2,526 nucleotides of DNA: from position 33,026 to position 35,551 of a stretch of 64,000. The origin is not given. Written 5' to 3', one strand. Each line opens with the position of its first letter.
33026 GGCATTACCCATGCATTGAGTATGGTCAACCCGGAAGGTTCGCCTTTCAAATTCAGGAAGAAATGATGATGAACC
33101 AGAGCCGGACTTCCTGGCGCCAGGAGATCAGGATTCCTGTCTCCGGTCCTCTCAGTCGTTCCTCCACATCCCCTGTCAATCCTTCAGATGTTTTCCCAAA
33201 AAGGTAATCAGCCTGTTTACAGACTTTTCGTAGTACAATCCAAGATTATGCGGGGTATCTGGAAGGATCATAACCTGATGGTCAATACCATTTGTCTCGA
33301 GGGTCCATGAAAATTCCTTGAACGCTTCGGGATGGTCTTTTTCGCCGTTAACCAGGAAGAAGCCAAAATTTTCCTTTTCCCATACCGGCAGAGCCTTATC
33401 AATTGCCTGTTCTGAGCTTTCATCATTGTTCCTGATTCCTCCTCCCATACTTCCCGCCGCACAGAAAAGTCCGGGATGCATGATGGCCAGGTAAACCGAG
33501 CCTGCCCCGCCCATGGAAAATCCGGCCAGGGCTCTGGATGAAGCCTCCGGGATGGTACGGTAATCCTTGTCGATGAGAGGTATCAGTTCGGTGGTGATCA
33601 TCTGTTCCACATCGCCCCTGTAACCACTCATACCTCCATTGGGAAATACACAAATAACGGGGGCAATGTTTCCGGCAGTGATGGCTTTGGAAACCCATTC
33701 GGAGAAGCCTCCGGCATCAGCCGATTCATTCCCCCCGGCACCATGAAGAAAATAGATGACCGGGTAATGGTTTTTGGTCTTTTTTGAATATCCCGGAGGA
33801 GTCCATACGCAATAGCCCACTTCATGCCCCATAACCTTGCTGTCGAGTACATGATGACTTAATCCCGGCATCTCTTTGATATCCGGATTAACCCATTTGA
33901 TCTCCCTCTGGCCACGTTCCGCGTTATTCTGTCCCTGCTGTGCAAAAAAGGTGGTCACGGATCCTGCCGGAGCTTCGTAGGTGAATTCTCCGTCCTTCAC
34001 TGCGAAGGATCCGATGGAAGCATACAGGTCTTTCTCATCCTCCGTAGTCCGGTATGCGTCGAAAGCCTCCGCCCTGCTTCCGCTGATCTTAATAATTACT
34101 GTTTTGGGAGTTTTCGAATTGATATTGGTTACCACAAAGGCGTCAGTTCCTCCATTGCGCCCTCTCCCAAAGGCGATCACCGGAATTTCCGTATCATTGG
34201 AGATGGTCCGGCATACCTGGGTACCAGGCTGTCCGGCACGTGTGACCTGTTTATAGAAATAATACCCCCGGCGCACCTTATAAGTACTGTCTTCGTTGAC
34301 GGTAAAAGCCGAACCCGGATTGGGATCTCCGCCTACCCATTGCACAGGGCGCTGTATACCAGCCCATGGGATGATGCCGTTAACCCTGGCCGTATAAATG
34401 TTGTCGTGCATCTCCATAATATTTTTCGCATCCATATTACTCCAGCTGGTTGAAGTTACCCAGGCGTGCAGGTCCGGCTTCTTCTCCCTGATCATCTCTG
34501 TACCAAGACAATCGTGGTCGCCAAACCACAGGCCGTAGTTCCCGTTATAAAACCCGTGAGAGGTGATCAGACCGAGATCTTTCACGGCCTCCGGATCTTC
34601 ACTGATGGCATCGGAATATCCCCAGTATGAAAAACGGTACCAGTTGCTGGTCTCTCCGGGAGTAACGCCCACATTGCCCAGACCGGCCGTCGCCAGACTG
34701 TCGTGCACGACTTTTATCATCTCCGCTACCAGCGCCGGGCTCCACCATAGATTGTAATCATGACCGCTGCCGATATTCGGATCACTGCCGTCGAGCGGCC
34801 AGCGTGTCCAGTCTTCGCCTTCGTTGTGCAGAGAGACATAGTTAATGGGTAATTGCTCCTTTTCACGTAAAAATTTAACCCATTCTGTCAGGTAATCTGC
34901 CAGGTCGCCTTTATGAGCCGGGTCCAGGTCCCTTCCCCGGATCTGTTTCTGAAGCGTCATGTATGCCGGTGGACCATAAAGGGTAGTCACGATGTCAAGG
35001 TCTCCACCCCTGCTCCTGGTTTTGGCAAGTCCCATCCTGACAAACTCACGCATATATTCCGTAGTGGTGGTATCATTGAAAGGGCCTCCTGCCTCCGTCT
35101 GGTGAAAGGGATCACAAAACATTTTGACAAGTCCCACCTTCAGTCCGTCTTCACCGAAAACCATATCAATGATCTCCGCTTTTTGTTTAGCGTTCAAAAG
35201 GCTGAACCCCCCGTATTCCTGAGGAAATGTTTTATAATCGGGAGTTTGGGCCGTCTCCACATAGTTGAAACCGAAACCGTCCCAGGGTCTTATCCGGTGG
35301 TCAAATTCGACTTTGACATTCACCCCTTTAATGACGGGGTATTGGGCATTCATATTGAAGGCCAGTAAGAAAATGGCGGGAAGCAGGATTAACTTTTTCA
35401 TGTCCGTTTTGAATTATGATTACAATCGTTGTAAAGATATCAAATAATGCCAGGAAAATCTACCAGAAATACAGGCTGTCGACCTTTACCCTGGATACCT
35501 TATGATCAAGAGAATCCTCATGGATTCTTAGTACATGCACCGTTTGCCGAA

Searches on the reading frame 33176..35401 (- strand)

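Call 11: search_protein_families(library=pfam, proteins=[window:33176-35401:-])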
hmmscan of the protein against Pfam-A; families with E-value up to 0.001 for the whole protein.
window:33176-35401:- (741 aa): 2 families
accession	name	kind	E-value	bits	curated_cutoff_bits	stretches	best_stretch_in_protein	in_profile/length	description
PF00756.26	Esterase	-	5.5e-20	72.6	22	1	521-656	1-150/251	Putative esterase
PF02057.21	Glyco_hydro_59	-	0.0007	19.4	27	0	126-342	81-244/294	Glycosyl hydrolase family 59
